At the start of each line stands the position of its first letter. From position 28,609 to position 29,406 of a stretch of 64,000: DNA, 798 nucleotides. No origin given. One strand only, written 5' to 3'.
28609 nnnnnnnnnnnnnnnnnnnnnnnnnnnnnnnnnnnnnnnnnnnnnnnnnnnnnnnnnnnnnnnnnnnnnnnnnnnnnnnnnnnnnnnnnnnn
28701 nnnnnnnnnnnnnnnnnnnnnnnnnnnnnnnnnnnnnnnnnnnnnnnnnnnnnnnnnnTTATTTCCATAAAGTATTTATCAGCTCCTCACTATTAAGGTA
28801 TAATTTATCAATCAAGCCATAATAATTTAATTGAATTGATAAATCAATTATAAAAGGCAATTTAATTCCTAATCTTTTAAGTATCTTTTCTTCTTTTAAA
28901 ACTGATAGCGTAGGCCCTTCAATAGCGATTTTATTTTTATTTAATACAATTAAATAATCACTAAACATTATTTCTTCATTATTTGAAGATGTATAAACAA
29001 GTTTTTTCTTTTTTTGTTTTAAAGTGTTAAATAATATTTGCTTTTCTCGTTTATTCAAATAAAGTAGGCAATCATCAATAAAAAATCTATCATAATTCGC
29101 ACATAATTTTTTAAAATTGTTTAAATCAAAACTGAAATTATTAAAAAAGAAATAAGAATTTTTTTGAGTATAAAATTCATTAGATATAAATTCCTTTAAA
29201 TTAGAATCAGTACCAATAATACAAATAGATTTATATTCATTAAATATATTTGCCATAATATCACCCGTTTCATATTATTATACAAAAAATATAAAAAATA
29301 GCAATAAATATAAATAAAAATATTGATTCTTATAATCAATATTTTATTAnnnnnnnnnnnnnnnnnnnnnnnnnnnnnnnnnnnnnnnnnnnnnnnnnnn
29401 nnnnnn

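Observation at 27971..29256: Degenerate EcfA/EcfA'-like pair at the conserved ecfA-ecfA'-ecfT-truA position, with no EcfT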

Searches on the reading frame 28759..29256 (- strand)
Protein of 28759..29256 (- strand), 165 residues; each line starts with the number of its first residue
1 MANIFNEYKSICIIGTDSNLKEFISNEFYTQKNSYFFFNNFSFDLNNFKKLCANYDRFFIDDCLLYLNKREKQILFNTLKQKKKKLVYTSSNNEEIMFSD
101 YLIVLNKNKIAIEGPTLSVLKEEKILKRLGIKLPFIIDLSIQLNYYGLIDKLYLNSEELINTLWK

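Call 3: search_protein_families(library=pfam, proteins=[window:28759-29256:-], max_evalue=1)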
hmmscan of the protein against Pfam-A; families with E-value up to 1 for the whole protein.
window:28759-29256:- (165 aa): 0 families

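Call 4: search_protein_families(library=ncbifam, proteins=[window:28759-29256:-], max_evalue=1)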
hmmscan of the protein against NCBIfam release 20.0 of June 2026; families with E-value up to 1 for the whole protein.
window:28759-29256:- (165 aa): 12 families
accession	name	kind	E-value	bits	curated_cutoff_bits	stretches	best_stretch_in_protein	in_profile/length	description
TIGR04520.1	ECF_ATPase_1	equivalog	1.7e-10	40.8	315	1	76-164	179-269/269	energy-coupling factor transporter ATPase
NF010156.0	PRK13635.1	equivalog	3.7e-10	39.4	392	1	76-165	180-274/279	energy-coupling factor ABC transporter ATP-binding protein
NF010167.0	PRK13648.1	subfamily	1.1e-07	31.5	241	1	59-162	165-268/269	energy-coupling factor transporter ATPase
TIGR04521.1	ECF_ATPase_2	equivalog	1.4e-06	27.6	330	1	75-163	186-277/279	energy-coupling factor transporter ATPase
NF010158.0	PRK13637.1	equivalog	2e-05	23.9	390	1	77-145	188-258/287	energy-coupling factor transporter ATPase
NF010155.0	PRK13634.1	equivalog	0.00067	19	413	1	75-162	187-278/290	energy-coupling factor ABC transporter ATP-binding protein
NF010153.0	PRK13631.1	equivalog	0.00074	18.6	463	1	73-142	217-286/320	cobalt transporter ATP-binding subunit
NF010166.0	PRK13646.1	equivalog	0.0037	16.6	458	1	75-161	187-277/286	energy-coupling factor transporter ATPase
NF010171.0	PRK13652.1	equivalog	0.032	13.4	476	1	88-148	193-254/277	cobalt transporter ATP-binding subunit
NF010170.0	PRK13651.1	equivalog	0.046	12.7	432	1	75-160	207-293/308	cobalt transporter ATP-binding subunit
NF005385.0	PRK06930.1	subfamily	0.069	12.9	136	1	40-76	88-124/170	positive control sigma-like factor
NF052644.1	T9SS_DNase_Rie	equivalog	0.075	12.4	260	1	48-100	150-198/251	T9SS-dependent surface endonuclease, AS87_RS02955 family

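Call 9: find_homologous_proteins(query=window:28759-29256:-, max_evalue=0.001)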
Query window:28759-29256:- (165 aa): 78 proteins with E <= 0.001 among 173 candidates.
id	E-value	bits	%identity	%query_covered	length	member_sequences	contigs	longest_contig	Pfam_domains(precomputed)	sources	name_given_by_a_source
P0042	3.4e-99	347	100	100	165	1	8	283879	-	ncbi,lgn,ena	-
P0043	2.0e-27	114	56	63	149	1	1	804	-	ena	-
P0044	1.2e-26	112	54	67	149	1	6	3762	-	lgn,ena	-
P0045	1.2e-26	112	54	67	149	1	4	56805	-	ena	-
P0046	1.6e-26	111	54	67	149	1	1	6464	-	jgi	jgi:hypothetical protein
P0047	3.9e-25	107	50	76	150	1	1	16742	-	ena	-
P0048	8.4e-25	106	48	66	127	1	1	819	-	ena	-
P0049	2.8e-24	104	52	72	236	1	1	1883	PF00005.34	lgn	-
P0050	4.1e-24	103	52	72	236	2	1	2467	-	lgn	-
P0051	4.7e-24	103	51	65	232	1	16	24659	PF00005.34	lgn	-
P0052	7.9e-24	102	51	65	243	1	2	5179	PF00005.34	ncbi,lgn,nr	ncbi:MAG: ATP-binding cassette domain-containing protein [Bacilli bacterium]|nr:ATP-binding cassette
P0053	1.8e-23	101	55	59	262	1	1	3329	PF00005.34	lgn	-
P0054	1.9e-23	101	52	65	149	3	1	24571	-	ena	-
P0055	2.2e-23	101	52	65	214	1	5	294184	-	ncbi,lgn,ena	-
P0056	2.6e-23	101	51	72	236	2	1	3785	-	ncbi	-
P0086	1.6e-21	95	50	69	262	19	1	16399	PF00005.34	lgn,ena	-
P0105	3.7e-15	74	37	65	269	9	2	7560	PF00005.34,PF13175.13,PF02463.26,PF13304.13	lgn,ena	-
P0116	4.8e-9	54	37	64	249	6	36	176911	PF00005.34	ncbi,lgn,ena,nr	ncbi:MAG: ATP-binding cassette domain-containing protein [Bacilli bacterium]|nr:ATP-binding cassette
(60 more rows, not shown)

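Call 12: find_encoding_contigs(protein=P0042, flank=10000, max_places=4)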
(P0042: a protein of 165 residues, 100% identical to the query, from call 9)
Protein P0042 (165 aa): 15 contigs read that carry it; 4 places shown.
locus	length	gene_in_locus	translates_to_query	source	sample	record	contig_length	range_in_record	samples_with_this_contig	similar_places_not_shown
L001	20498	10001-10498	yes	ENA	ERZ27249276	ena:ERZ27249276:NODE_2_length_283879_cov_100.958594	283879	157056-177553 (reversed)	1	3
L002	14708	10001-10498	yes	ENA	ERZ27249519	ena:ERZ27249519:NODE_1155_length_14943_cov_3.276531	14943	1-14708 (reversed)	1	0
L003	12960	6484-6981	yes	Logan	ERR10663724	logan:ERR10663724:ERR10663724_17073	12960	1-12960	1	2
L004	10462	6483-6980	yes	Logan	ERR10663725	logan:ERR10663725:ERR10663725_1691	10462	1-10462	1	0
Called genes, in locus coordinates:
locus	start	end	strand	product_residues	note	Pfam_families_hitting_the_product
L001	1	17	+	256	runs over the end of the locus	PF04468:PSP1, PF28472:PSP1_3rd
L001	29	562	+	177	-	PF01195:Pept_tRNA_hydro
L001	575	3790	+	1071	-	PF22590:Cas3-like_C_2 (faint), PF17757:UvrB_inter, PF02559:CarD_TRCF_RID, PF00270:DEAD, PF00271:Helicase_C, PF03461:TRCF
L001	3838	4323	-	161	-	PF00719:Pyrophosphatase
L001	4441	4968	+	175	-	PF04014:MazE_antitoxin, PF15714:SpoVT_C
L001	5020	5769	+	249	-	PF01026:TatD_DNase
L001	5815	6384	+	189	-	-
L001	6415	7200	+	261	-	PF00398:RrnaAD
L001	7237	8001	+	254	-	PF05582:Peptidase_U57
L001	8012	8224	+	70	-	PF06257:VEG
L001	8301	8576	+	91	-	PF04026:SpoVG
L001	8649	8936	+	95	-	PF07873:YabP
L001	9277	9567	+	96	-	PF04977:DivIC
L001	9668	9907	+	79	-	-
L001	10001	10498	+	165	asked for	-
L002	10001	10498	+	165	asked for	-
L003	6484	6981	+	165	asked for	-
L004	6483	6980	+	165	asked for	-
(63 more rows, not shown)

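Call 13: find_encoding_contigs(protein=P0055, flank=10000, max_places=2)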
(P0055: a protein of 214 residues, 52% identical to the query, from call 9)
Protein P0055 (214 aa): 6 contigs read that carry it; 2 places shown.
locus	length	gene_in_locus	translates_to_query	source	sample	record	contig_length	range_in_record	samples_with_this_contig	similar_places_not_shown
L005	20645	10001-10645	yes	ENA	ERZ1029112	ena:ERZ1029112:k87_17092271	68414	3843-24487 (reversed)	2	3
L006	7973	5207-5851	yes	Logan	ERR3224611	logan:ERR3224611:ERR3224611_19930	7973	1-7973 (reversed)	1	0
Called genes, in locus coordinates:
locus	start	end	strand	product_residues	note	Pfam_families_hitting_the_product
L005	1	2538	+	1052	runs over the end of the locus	PF22590:Cas3-like_C_2 (faint), PF14814:UB2H (faint), PF17757:UvrB_inter, PF02559:CarD_TRCF_RID, PF00270:DEAD, PF00271:Helicase_C, PF03461:TRCF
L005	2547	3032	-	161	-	PF00719:Pyrophosphatase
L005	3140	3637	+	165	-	PF04014:MazE_antitoxin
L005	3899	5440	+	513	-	PF00133:tRNA-synt_1, PF01406:tRNA-synt_1e (weak), PF09334:tRNA-synt_1g, PF00133:tRNA-synt_1, PF08264:Anticodon_1 (weak), PF19303:Anticodon_3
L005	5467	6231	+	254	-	PF01026:TatD_DNase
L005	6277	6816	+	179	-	-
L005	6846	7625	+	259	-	PF00398:RrnaAD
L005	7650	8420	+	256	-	PF05582:Peptidase_U57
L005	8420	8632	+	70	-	PF06257:VEG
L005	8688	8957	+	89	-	PF04026:SpoVG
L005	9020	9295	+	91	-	PF07873:YabP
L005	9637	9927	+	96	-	PF04977:DivIC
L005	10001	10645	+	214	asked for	-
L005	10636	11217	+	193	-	-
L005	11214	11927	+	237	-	PF01416:PseudoU_synth_1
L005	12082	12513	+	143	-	PF00572:Ribosomal_L13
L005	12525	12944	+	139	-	PF00380:Ribosomal_S9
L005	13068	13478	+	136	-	-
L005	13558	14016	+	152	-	-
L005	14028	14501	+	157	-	PF08660:Alg14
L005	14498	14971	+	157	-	PF04101:Glyco_tran_28_C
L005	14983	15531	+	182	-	-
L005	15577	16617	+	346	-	PF00534:Glycos_transf_1, PF13692:Glyco_trans_1_4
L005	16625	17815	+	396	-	PF00534:Glycos_transf_1, PF13692:Glyco_trans_1_4, PF20706:GT4-conflict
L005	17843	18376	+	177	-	-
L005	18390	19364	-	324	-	PF00882:Zn_dep_PLPC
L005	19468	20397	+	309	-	PF07751:Abi_2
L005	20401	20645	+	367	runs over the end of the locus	PF00089:Trypsin, PF13365:Trypsin_2, PF00595:PDZ, PF13180:PDZ_2, PF17820:PDZ_6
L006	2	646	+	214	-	?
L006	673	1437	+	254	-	PF01026:TatD_DNase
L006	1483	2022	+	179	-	-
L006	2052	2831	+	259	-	PF00398:RrnaAD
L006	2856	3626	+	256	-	PF05582:Peptidase_U57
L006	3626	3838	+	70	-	PF06257:VEG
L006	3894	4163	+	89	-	PF04026:SpoVG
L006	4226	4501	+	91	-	PF07873:YabP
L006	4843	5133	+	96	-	PF04977:DivIC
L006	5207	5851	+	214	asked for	-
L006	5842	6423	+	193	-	-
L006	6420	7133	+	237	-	PF01416:PseudoU_synth_1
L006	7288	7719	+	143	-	PF00572:Ribosomal_L13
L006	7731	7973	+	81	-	?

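Call 17: find_encoding_contigs(protein=P0105, flank=6000, max_places=1)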
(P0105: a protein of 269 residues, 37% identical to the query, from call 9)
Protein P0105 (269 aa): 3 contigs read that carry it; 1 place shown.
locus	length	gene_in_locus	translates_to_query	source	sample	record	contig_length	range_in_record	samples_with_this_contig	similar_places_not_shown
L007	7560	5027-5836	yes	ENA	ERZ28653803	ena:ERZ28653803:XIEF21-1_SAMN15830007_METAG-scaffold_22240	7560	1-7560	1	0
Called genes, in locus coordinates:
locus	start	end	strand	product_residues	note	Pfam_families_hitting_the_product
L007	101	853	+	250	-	PF00106:adh_short, PF01370:Epimerase (faint), PF08659:KR, PF13561:adh_short_C2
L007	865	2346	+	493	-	-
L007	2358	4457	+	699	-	-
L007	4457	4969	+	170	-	-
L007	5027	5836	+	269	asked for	PF02463:SMC_N, PF00005:ABC_tran, PF13175:AAA_15 (weak), PF13304:AAA_21 (faint)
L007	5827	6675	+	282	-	PF00005:ABC_tran, PF02463:SMC_N (weak), PF13175:AAA_15 (faint), PF13304:AAA_21 (faint)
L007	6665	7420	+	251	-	PF02361:CbiQ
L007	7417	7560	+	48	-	?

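Call 18: find_encoding_contigs(protein=P0086, flank=6000, max_places=1)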
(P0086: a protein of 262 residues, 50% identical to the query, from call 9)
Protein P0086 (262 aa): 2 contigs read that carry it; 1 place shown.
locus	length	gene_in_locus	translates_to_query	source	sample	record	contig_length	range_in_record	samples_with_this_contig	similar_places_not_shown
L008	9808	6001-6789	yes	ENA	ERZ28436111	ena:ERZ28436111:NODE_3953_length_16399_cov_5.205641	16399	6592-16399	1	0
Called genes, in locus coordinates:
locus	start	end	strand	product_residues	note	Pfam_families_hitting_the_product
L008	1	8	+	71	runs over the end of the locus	PF06257:VEG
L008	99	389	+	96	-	PF04026:SpoVG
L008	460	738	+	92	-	PF07873:YabP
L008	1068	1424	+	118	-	PF04977:DivIC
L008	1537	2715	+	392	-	PF13793:Pribosyltran_N, PF00156:Pribosyltran, PF14572:Pribosyl_synth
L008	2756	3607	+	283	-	PF02401:LYTB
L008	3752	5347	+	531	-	PF01381:HTH_3, PF07022:Phage_CI_repr (faint), PF12844:HTH_19, PF13443:HTH_26, PF13560:HTH_31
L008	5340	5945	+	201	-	PF13353:Fer4_12, PF04055:Radical_SAM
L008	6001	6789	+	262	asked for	PF00005:ABC_tran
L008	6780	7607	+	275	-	PF00005:ABC_tran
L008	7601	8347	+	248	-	-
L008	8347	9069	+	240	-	PF01416:PseudoU_synth_1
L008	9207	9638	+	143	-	PF00572:Ribosomal_L13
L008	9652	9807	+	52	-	?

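Call 19: find_encoding_contigs(protein=P0116, flank=6000, max_places=1)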
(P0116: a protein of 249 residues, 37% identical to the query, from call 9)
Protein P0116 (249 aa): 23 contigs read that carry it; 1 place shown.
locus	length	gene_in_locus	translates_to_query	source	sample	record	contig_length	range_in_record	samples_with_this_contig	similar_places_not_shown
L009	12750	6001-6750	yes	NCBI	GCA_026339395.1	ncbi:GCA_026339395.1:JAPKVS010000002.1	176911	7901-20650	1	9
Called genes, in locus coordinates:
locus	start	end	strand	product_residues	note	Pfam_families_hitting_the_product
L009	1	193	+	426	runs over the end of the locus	-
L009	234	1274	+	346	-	PF01909:NTP_transf_2, PF18765:Polbeta (weak)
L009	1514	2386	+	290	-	-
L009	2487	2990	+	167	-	-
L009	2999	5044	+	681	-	PF00990:GGDEF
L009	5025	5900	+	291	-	PF03631:Virul_fac_BrkB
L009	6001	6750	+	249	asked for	PF00005:ABC_tran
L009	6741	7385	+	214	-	-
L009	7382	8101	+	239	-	PF01416:PseudoU_synth_1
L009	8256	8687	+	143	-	PF00572:Ribosomal_L13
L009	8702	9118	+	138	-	PF00380:Ribosomal_S9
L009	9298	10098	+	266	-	PF00398:RrnaAD (weak), PF01209:Ubie_methyltran, PF13489:Methyltransf_23 (weak), PF07021:MetW (weak), PF13847:Methyltransf_31, PF08241:Methyltransf_11, PF08242:Methyltransf_12 (weak), PF13649:Methyltransf_25, +1 more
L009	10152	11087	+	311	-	PF13673:Acetyltransf_10 (faint), PF00583:Acetyltransf_1, PF13508:Acetyltransf_7 (weak)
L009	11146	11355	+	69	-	-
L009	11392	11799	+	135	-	-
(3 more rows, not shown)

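Call 23: find_related_loci(query=A2, collection=genome_contigs, flank=8000)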
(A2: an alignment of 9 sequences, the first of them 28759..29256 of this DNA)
Query A2 (165 aa) in genome_contigs; peptide patterns used: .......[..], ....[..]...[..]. (x = any residue, [..] = any of these).
361 stretches matched a pattern; 118 encode a relative of the query (tblastn E <= 1e-3); the best 80 are kept; 80 distinct loci.
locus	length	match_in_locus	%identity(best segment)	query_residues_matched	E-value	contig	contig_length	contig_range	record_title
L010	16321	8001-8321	50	59-165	1e-32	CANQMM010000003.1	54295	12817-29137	MAG: uncultured Bacilli bacterium isolate Lapin-013__bin24 genome assembly, contig: Lapin-013__NODE_362_length_54295_cov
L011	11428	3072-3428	50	51-165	9e-32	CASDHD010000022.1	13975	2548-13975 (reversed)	MAG: uncultured Bacilli bacterium isolate single-wildmice_C1233.46_1675168266 genome assembly, contig: NODE_3738_length_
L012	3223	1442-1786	46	51-165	8e-32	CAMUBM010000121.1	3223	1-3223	MAG TPA_asm: uncultured Tenericutes bacterium isolate SRR14038239_bin.83_metawrap_v1.3_MAG genome assembly, contig: NODE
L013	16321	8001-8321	54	59-165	3e-31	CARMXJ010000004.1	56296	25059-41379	MAG TPA_asm: uncultured Bacilli bacterium isolate MGBC128534 genome assembly, contig: MGBC128534.4, whole genome shotgun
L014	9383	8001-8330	52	56-165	2e-31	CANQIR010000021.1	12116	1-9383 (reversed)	MAG: uncultured Bacilli bacterium isolate Lapin-027__bin52 genome assembly, contig: Lapin-027__NODE_5204_length_12116_co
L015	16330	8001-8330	49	56-165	4e-31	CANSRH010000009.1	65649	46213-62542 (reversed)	MAG TPA_asm: uncultured Tenericutes bacterium isolate SRR15510228_bin.30_metawrap_v1.3_MAG genome assembly, contig: NODE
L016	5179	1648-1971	51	58-165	2e-30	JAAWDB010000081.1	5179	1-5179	MAG: Bacilli bacterium isolate ABMPRH_27_2 k141_838633, whole genome shotgun sequence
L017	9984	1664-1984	50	59-165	2e-30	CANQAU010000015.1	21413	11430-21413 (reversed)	MAG: uncultured Bacilli bacterium isolate Lapin-003-2__bin54 genome assembly, contig: Lapin-003-2__NODE_2368_length_2141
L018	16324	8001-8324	51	58-165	5e-30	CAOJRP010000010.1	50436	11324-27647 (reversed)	MAG TPA_asm: uncultured Erysipelotrichaceae bacterium isolate SRR17684615_bin.2_metawrap_v1.3_MAG genome assembly, conti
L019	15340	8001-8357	47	44-164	3e-30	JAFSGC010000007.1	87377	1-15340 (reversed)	MAG: Bacilli bacterium isolate RGIG3111 Goat_Rectum-6__c157808, whole genome shotgun sequence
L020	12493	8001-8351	49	49-165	6e-30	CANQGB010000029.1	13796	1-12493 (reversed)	MAG: uncultured Bacilli bacterium isolate Lapin-005__bin86 genome assembly, contig: Lapin-005__NODE_6066_length_13796_co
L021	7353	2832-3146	50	61-165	8e-30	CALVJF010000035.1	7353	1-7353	MAG: uncultured Bacilli bacterium isolate BRZ_AG__bin30 genome assembly, contig: BRZ_AG__NODE_14166_length_7353_cov_4.25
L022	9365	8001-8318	55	60-165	9e-30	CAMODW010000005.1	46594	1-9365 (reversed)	MAG: uncultured Firmicutes bacterium isolate SRR873606_bin.106_metaWRAP_v1.3_MAG genome assembly, contig: NODE_906_lengt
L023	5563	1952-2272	50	59-165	2e-29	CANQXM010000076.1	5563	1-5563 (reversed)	MAG: uncultured Bacilli bacterium isolate Lapin-025__bin7 genome assembly, contig: Lapin-025__NODE_10982_length_5563_cov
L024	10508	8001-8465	41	5-164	2e-29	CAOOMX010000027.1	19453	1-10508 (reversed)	MAG TPA_asm: uncultured Bacilli bacterium isolate MGBC100325 genome assembly, contig: MGBC100325.27, whole genome shotgu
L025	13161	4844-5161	53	60-165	6e-29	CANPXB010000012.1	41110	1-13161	MAG: uncultured Bacilli bacterium isolate Lapin-004__bin76 genome assembly, contig: Lapin-004__NODE_1078_length_41110_co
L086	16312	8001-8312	45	61-164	4e-23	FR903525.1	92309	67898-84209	Clostridium sp. CAG:609 genomic scaffold, scf2, whole genome shotgun sequence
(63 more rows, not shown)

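Call 35: predict_structure(alignment_id=A3)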
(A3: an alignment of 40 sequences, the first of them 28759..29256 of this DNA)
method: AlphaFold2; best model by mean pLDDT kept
length: 165 residues; sequences in the alignment: 40
mean_pLDDT: 86.6   pTM: 0.79
mean pLDDT of the five models: 86.6, 86.1, 86.1, 86.0, 85.1
residues with pLDDT >= 90: 79; 70-90: 76; 50-70: 10; < 50: 0
segments of 3 or more residues with pLDDT < 50: none
pLDDT, mean of each block of 10 residues (from residue 1): 81 85 76 71 78 88 88 91 92 91 91 94 89 90 93 89 90
secondary structure, 60 per line:
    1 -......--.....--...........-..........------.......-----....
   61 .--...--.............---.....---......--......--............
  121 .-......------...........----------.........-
elements in order: H2-7 E10-14 H17-27 H29-34 E35-38 H45-51 E57-61 H69-81 E85-89 H93-98 E101-106 E109-115 H116-121 H123-128 H135-145 H156-164

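Call 40: fold_search(model_id=the predicted structure, library=pdb)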
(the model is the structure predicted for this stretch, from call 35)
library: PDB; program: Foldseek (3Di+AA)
matches with E <= 10: 1723; with E <= 0.001: 358
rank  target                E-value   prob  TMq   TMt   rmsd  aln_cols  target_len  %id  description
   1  5x3x_A                4.7e-08  1.00  0.59  0.37   2.4       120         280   18  2.8A resolution structure of a cobalt energy-coupling factor transporter-CbiMQO (released 2017-04-05)
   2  4mki_A                6.1e-08  1.00  0.56  0.34   3.3       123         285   24  Cobalt transporter ATP-binding subunit (released 2013-10-30)
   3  5x40_A                7.0e-08  1.00  0.62  0.38   2.0       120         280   18  Structure of a CbiO dimer bound with AMPPCP (released 2017-04-05)
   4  4mki_B                7.0e-08  1.00  0.60  0.37  10.9       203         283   18  Cobalt transporter ATP-binding subunit (released 2013-10-30)
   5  5x3x_a                1.4e-07  1.00  0.71  0.44   5.3       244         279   11  2.8A resolution structure of a cobalt energy-coupling factor transporter-CbiMQO (released 2017-04-05)
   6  8bms_A                1.7e-07  1.00  0.68  0.43   6.0       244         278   16  Cryo-EM structure of the mutant solitary ECF module 2EQ in MSP2N2 lipid nanodiscs in the ATPase closed and ATP-bound c (released 2023-08-02)
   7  7nnt_A                2.8e-07  1.00  0.55  0.34   3.3       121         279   21  Cryo-EM structure of the folate-specific ECF transporter complex in DDM micelles (released 2021-08-18)
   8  8bmp_A                2.9e-07  1.00  0.68  0.43   5.4       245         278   13  Cryo-EM structure of the folate-specific ECF transporter complex in MSP2N2 lipid nanodiscs bound to ATP and ADP (released 2023-08-02)
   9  7nnu_B                3.1e-07  1.00  0.70  0.44   6.1       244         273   11  Cryo-EM structure of the folate-specific ECF transporter complex in MSP2N2 lipid nanodiscs (released 2021-08-18)
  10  5d3m_A                4.1e-07  1.00  0.57  0.35   3.1       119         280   21  Folate ECF transporter: AMPPNP bound state (released 2016-04-06)
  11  7nnt_B                6.9e-07  1.00  0.70  0.45   6.0       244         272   12  Cryo-EM structure of the folate-specific ECF transporter complex in DDM micelles (released 2021-08-18)
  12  8bms_B                6.9e-07  1.00  0.69  0.43   6.0       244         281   11  Cryo-EM structure of the mutant solitary ECF module 2EQ in MSP2N2 lipid nanodiscs in the ATPase closed and ATP-bound c (released 2023-08-02)
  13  6zg3_F                7.3e-07  1.00  0.55  0.34   3.2       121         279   21  the structure of ECF PanT transporter in a complex with a nanobody (released 2021-03-03)
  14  5x41_C                8.4e-07  1.00  0.68  0.43   5.0       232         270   11  3.5A resolution structure of a cobalt energy-coupling factor transporter using LCP method-CbiMQO (released 2017-04-19)
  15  6zg3_G                1.5e-06  1.00  0.73  0.45   5.6       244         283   11  the structure of ECF PanT transporter in a complex with a nanobody (released 2021-03-03)
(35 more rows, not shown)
